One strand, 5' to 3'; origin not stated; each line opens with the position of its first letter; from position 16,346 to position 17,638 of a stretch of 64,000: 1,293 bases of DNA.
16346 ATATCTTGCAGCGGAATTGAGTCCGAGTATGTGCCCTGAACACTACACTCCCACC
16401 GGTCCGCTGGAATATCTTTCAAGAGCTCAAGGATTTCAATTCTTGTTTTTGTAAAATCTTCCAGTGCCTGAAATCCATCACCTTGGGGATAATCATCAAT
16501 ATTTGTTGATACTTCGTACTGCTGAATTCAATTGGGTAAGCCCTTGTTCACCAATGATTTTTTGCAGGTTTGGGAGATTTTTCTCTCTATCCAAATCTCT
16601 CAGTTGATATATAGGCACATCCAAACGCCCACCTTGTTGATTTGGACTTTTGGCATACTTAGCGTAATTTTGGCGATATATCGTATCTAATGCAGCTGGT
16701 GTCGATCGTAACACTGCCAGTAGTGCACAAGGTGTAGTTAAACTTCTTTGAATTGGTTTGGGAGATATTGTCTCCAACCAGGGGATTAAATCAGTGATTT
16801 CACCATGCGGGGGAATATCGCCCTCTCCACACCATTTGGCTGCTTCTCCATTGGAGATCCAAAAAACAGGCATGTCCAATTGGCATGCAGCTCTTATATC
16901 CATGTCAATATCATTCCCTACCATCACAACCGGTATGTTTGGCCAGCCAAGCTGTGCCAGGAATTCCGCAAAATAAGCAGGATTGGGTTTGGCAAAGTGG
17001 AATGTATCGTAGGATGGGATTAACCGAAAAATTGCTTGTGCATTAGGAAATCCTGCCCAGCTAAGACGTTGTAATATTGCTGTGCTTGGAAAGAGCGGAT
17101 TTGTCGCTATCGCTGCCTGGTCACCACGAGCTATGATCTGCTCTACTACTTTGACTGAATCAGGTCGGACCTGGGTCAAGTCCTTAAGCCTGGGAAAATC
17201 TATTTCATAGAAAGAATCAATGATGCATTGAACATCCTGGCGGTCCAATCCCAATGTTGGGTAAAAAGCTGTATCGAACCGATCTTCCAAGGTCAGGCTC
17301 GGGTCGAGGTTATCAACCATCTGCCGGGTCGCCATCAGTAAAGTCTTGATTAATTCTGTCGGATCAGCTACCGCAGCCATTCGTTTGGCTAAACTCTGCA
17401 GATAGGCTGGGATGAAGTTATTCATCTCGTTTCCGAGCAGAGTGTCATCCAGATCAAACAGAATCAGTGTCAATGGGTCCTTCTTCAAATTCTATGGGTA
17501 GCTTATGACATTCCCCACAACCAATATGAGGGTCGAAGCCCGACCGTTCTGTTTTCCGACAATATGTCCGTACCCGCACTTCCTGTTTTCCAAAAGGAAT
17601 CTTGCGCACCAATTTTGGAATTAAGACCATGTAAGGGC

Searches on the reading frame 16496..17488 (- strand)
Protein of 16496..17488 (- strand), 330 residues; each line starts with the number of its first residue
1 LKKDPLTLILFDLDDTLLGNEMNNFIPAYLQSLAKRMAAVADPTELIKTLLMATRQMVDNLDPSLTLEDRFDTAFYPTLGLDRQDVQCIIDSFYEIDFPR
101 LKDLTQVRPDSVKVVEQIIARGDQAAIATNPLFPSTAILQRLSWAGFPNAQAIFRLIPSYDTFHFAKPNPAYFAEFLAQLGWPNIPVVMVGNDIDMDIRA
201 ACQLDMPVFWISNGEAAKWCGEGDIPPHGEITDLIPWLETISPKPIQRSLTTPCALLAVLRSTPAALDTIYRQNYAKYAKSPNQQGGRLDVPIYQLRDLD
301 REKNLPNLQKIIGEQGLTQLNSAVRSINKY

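Call 71: search_protein_families(library=pfam, proteins=[window:16496-17488:-], max_evalue=0.00001)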
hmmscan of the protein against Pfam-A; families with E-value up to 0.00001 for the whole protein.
window:16496-17488:- (330 aa): 3 families
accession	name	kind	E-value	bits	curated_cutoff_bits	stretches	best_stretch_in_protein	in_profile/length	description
PF00702.32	Hydrolase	-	4.4e-12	47.2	26.4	1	8-201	3-187/191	haloacid dehalogenase-like hydrolase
PF13419.12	HAD_2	-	4.2e-11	43.7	23.8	1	9-210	1-177/178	Haloacid dehalogenase-like hydrolase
PF13242.12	Hydrolase_like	-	5.6e-06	26.6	22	1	166-217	3-54/75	HAD-hyrolase-like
